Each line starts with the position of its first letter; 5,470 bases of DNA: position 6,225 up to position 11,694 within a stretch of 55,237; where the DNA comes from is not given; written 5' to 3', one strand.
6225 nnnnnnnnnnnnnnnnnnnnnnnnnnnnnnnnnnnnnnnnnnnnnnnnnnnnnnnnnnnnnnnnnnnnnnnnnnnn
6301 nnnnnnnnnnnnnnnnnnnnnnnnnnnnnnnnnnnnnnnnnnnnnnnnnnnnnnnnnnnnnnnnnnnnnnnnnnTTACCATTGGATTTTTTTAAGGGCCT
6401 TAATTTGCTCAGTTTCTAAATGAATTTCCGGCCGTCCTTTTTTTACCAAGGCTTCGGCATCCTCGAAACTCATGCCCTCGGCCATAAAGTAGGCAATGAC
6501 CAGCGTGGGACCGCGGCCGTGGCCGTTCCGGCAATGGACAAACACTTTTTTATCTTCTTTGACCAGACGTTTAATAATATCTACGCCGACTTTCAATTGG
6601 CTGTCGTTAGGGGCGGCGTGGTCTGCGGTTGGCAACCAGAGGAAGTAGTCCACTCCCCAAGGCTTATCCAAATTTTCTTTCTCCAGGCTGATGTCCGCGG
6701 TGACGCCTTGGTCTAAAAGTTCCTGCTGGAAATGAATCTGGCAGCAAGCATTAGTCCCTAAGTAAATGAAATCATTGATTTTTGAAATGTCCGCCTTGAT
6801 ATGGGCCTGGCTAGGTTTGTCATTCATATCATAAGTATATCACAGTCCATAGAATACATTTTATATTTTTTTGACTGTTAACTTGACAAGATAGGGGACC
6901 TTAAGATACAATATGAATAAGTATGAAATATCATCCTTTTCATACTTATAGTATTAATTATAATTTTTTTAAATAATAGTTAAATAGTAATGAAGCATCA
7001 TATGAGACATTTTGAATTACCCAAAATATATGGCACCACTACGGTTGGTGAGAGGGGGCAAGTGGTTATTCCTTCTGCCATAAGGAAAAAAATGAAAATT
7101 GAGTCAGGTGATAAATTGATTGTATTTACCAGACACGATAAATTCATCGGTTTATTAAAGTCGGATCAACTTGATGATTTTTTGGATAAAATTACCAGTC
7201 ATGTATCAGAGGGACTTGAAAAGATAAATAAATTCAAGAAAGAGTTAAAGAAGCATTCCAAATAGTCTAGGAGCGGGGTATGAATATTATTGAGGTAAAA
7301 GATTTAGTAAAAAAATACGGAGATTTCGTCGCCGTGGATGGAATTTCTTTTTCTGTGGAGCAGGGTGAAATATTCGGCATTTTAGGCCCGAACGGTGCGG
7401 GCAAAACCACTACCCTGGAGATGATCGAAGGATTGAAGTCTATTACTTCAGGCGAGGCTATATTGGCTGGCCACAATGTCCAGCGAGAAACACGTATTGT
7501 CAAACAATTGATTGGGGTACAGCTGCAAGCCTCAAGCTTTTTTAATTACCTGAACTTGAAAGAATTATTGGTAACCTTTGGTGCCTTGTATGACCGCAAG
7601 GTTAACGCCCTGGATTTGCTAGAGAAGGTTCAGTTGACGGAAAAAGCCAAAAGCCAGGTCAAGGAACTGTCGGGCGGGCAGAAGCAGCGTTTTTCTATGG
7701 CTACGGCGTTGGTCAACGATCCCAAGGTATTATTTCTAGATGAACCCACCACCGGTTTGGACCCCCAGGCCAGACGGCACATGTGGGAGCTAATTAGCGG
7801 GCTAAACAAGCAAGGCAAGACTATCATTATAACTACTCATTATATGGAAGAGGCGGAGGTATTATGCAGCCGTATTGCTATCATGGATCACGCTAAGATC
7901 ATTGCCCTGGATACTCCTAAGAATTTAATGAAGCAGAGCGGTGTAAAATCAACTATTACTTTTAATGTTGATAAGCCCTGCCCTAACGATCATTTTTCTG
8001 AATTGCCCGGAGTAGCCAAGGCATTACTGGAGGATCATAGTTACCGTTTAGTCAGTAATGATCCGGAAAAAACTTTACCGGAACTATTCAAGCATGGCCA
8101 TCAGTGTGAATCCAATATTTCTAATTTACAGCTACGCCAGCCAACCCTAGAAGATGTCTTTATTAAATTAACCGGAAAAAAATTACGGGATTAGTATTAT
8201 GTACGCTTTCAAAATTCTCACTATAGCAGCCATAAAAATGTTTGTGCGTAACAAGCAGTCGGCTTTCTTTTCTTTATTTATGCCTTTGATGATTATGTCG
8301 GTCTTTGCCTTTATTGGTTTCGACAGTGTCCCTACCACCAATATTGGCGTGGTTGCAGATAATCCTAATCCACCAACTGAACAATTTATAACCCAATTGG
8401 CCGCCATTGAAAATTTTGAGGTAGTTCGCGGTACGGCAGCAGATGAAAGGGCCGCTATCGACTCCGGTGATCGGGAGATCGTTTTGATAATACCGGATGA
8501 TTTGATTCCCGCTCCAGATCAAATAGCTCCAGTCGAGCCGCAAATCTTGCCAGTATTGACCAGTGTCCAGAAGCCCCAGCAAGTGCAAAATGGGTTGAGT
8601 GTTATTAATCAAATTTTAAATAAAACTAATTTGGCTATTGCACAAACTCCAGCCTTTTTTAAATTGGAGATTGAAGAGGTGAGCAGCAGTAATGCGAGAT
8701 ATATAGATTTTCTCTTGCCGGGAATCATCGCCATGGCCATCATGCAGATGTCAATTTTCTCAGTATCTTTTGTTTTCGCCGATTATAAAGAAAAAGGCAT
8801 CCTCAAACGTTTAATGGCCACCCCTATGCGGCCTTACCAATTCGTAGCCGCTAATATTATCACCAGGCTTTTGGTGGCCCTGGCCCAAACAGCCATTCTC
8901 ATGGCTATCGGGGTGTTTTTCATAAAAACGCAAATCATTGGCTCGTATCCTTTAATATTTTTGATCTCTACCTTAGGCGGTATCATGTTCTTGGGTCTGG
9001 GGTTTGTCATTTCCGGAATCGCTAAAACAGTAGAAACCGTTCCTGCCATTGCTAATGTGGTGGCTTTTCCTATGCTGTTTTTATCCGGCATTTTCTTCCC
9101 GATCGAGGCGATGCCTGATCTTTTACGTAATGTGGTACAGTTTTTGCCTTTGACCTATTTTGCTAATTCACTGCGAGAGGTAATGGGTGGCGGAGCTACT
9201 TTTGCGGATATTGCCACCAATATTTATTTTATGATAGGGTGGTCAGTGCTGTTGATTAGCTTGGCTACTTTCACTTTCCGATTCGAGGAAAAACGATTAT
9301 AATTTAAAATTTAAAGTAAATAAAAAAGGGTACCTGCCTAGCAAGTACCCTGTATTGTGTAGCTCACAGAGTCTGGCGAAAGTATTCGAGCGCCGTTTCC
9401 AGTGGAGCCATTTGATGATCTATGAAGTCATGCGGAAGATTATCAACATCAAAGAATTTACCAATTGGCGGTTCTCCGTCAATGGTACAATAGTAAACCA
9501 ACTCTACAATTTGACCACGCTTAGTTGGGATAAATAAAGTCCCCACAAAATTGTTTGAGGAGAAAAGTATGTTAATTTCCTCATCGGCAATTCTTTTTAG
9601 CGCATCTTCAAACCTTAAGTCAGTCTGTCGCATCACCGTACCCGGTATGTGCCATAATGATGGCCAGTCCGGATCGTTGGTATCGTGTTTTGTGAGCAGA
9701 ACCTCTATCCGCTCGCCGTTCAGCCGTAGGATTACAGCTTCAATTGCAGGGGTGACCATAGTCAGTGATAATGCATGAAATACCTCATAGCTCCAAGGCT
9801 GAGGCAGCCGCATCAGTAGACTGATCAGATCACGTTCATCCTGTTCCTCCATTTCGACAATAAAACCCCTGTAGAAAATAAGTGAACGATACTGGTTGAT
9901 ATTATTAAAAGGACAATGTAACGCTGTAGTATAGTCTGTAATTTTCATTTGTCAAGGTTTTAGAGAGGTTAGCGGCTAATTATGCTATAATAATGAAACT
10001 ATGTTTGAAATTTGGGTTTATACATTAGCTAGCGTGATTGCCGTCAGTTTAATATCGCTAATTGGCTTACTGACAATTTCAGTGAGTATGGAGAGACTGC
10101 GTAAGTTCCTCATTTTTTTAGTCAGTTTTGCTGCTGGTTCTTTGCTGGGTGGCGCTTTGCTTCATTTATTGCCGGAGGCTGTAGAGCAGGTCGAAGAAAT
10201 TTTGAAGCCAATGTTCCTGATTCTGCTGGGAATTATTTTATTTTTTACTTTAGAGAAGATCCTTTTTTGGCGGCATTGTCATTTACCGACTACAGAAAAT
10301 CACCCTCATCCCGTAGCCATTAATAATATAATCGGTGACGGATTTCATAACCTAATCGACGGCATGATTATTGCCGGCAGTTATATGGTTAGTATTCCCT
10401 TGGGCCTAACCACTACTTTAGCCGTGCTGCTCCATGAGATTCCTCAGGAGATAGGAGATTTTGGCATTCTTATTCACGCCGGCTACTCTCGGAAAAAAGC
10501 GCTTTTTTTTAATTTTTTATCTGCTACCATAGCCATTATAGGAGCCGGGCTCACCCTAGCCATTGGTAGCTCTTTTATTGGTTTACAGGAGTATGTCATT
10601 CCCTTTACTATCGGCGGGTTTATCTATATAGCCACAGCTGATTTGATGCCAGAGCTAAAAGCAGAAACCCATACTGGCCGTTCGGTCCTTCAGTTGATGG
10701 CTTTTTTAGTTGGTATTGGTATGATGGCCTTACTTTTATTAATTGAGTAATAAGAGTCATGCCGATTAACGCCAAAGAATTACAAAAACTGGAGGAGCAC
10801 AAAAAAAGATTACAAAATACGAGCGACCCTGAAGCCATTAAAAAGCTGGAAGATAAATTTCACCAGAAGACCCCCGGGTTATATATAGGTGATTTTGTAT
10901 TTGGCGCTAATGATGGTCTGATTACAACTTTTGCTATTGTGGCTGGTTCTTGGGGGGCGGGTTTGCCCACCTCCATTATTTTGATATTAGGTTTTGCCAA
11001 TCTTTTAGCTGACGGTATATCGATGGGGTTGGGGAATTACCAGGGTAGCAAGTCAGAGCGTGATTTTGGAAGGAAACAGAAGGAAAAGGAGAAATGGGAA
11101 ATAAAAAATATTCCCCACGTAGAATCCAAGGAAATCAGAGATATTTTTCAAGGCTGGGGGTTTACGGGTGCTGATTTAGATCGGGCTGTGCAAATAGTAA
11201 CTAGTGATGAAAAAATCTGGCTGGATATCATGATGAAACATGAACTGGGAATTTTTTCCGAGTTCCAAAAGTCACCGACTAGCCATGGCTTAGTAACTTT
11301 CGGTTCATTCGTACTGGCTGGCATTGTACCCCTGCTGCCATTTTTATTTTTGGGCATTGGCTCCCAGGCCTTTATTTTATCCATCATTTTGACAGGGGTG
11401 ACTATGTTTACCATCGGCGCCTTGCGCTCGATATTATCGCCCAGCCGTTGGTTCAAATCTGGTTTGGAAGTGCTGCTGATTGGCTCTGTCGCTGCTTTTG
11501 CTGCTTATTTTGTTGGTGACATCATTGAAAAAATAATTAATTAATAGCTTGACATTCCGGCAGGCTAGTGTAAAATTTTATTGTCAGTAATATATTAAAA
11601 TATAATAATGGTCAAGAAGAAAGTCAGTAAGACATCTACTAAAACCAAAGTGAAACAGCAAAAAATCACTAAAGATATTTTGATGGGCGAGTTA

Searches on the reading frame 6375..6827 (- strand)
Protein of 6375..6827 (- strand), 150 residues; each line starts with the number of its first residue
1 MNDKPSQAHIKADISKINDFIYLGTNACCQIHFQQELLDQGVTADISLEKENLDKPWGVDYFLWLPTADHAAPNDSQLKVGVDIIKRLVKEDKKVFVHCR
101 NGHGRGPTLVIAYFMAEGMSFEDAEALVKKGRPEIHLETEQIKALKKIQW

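Call 71: search_protein_families(library=pfam, proteins=[window:6375-6827:-], max_evalue=0.00001)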
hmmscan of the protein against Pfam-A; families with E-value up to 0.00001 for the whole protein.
window:6375-6827:- (150 aa): 4 families
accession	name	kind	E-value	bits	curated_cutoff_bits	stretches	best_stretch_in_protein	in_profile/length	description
PF00782.25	DSPc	-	7.8e-15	55.3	33.5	1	21-147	1-129/133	Dual specificity phosphatase, catalytic domain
PF22785.1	Tc-R-P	-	4.5e-12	46.9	27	1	35-118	17-105/106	Polymorphic toxin system, DSP-PTPase phosphatase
PF22784.1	PTP-SAK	-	1.8e-09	38.2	27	1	36-145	26-136/153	Swiss Army Knife protein, DSP-PTPase phosphatase domain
PF14566.11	PTPlike_phytase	-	4.2e-06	27.4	27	1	48-114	91-155/158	Inositol hexakisphosphate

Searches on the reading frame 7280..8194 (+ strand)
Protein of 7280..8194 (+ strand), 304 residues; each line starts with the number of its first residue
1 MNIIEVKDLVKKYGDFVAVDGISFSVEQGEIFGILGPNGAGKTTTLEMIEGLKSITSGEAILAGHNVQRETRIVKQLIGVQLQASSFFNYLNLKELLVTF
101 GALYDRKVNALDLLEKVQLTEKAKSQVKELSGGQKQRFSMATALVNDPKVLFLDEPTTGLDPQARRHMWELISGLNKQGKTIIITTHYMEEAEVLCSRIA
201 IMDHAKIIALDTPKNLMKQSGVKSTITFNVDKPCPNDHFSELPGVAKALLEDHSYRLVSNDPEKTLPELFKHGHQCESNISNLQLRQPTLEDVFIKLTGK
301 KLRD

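Call 71: search_protein_families(library=pfam, proteins=[window:7280-8194:+], max_evalue=0.00001)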
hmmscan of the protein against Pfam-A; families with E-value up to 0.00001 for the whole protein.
window:7280-8194:+ (304 aa): 5 families
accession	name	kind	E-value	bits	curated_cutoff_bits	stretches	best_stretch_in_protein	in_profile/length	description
PF00005.33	ABC_tran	-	4.8e-32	111.9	25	1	20-158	2-137/137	ABC transporter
PF13304.12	AAA_21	-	3.8e-14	53.9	27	1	128-187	236-298/304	AAA domain, putative AbiEii toxin, Type IV TA system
PF13175.12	AAA_15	-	3.3e-07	30.7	32.1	0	146-187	327-369/374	AAA ATPase domain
PF02463.25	SMC_N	-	1.8e-06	28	40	0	118-193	125-206/220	RecF/RecN/SMC N terminal domain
PF13732.12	DrrA1-3_C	-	4.8e-06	27.6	27.4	0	233-297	20-80/81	ATP-binding protein DrrA1-3-like, C-terminal domain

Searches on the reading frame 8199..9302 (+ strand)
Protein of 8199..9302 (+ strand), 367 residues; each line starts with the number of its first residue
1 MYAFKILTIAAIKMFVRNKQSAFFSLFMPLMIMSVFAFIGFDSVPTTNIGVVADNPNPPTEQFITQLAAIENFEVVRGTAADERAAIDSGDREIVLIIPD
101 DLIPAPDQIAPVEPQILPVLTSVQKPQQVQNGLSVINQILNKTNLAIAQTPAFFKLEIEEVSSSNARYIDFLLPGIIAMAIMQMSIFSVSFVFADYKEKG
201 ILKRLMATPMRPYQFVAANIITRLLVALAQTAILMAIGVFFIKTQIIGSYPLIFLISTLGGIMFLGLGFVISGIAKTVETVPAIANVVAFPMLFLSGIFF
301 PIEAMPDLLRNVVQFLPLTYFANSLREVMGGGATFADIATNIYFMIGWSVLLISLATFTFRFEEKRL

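Call 71: search_protein_families(library=pfam, proteins=[window:8199-9302:+], max_evalue=0.00001)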
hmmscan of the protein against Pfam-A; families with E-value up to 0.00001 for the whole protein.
window:8199-9302:+ (367 aa): 2 families
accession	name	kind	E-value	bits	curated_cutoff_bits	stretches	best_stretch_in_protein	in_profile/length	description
PF12698.13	ABC2_membrane_3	-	4e-42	145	31.6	1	22-357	4-346/347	ABC-2 family transporter protein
PF01061.29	ABC2_membrane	-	4.7e-29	101.9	26.9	1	130-329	16-210/211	ABC-2 type transporter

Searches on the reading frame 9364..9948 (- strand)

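Call 71: search_protein_families(library=pfam, proteins=[window:9364-9948:-], max_evalue=0.00001)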
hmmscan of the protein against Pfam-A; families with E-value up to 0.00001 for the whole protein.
window:9364-9948:- (194 aa): 1 family
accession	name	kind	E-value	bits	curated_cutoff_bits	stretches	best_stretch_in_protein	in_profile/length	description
PF00293.34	NUDIX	-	1.7e-07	31.7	21.1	1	71-170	6-109/134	NUDIX domain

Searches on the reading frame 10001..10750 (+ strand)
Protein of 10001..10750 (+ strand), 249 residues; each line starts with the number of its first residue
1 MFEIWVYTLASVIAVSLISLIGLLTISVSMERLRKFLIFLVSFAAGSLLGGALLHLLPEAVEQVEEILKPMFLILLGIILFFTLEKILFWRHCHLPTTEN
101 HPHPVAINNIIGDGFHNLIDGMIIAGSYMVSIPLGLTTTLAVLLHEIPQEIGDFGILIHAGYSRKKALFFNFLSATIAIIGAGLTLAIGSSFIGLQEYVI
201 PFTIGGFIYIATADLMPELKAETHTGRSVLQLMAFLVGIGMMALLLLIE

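Call 72: search_protein_families(library=pfam, proteins=[window:10001-10750:+], max_evalue=0.00001)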
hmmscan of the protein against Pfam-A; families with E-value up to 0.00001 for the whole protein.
window:10001-10750:+ (249 aa): 1 family
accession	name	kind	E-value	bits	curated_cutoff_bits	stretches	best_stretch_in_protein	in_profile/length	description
PF02535.28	Zip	-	8.2e-47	160.4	35.1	2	105-245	177-322/323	ZIP Zinc transporter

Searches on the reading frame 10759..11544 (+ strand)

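Call 72: search_protein_families(library=pfam, proteins=[window:10759-11544:+], max_evalue=0.00001)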
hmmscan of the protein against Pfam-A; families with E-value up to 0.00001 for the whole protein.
window:10759-11544:+ (261 aa): 1 family
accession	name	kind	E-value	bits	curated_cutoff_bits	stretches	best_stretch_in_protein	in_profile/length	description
PF01988.24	VIT1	-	1.2e-65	221.7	28.1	1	44-253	2-213/214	VIT family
